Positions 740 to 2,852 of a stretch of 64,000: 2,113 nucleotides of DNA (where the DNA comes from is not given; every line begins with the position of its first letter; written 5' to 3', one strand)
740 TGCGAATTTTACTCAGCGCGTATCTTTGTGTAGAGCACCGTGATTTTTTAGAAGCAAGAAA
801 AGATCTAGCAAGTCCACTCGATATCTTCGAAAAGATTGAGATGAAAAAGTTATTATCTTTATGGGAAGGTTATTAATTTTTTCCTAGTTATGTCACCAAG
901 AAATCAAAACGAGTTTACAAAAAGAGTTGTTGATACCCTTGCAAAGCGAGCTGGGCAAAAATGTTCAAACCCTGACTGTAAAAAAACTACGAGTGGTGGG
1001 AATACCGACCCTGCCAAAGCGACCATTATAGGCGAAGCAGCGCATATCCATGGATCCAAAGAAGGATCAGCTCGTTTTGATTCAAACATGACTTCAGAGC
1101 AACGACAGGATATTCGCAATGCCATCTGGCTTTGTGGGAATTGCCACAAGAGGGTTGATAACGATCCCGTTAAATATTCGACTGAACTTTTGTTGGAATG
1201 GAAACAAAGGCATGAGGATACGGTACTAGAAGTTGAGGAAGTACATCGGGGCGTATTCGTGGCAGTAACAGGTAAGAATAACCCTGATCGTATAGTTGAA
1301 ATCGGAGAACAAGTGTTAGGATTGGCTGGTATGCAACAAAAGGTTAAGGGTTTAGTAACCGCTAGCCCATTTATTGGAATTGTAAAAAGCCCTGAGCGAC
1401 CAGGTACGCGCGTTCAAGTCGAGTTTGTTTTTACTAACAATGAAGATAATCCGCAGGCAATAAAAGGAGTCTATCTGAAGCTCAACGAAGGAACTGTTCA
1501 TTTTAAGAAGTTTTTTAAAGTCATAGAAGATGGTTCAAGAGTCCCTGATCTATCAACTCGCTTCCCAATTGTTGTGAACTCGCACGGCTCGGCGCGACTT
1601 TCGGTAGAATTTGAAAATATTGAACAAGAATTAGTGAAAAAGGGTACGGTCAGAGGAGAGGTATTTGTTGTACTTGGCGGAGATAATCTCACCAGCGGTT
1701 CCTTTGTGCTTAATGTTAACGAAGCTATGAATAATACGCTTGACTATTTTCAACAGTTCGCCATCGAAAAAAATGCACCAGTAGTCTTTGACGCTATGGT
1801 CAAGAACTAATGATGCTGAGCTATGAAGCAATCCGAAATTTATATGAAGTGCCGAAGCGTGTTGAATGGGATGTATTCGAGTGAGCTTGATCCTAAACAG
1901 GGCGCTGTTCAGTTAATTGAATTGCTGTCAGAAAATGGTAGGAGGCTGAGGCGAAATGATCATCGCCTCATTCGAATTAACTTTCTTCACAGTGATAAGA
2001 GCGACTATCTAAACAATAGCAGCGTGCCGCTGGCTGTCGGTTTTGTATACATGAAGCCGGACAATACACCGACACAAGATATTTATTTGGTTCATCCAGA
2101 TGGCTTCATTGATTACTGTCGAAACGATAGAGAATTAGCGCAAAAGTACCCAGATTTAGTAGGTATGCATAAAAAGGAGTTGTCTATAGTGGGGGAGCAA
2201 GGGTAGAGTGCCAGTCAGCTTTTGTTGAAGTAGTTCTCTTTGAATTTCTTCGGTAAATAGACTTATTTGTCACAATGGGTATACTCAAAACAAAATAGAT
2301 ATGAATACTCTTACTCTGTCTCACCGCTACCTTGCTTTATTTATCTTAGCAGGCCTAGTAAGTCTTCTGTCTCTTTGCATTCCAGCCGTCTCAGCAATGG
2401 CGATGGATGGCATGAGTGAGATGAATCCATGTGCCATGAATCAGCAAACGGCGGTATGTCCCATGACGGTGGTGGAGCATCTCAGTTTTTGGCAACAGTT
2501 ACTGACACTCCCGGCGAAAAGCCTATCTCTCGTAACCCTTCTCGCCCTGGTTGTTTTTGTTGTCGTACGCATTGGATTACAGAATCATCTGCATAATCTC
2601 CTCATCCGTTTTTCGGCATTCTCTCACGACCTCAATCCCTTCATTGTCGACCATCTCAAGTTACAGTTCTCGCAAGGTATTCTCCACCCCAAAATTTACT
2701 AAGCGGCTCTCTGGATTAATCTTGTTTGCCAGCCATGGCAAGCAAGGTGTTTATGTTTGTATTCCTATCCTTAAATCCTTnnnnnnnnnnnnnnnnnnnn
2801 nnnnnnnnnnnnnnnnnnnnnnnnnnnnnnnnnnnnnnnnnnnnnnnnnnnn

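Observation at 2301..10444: Copper homeostasis island with non-canonical components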

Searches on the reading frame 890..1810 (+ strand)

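Call 10: search_protein_families(library=pfam, proteins=[window:890-1810:+], max_evalue=0.01)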
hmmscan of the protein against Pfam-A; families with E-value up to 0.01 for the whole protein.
window:890-1810:+ (306 aa): 1 family
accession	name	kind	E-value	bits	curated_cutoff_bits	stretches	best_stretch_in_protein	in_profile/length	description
PF13391.12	HNH_2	-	0.00091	19.5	21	1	47-90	12-59/66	HNH endonuclease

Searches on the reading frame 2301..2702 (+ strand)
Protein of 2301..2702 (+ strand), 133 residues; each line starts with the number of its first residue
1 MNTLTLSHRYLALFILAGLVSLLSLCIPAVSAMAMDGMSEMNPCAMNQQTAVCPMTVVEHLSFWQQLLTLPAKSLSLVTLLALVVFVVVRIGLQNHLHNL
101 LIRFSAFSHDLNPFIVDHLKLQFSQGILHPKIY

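Call 3: search_protein_families(library=pfam, proteins=[window:2301-2702:+], max_evalue=0.01)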
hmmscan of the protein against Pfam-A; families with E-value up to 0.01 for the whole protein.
window:2301-2702:+ (133 aa): 0 families

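Call 4: search_protein_families(library=ncbifam, proteins=[window:2301-2702:+], max_evalue=0.01)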
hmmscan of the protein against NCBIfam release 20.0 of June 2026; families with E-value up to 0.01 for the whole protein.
window:2301-2702:+ (133 aa): 0 families

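Call 30: search_protein_families(library=pfam, proteins=[window:2301-2702:+], max_evalue=10)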
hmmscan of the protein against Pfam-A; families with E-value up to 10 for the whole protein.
window:2301-2702:+ (133 aa): 2 families
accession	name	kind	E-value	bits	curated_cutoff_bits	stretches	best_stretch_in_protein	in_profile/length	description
PF10712.14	NAD-GH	-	0.17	10.8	22.8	1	44-111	12-80/576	NAD-specific glutamate dehydrogenase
PF12555.13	SteA-like_C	-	2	9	26.4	0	6-23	11-28/52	SteA-like C-terminal domain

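Call 55: find_homologous_proteins(query=window:2301-2702:+, max_evalue=0.001)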
Query window:2301-2702:+ (133 aa): 4 proteins with E <= 0.001 among 122 candidates.
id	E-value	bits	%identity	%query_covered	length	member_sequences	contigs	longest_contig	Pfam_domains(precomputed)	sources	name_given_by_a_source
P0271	7.4e-79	280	100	100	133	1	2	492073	-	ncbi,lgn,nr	ncbi:MAG: hypothetical protein HYR90_01415 [Candidatus Andersenbacteria bacterium]|nr:hypothetical p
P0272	2.8e-66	239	84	100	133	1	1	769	-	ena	-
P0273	2.0e-54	201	72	100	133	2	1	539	-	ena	-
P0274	3.0e-18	84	40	100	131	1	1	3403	-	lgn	-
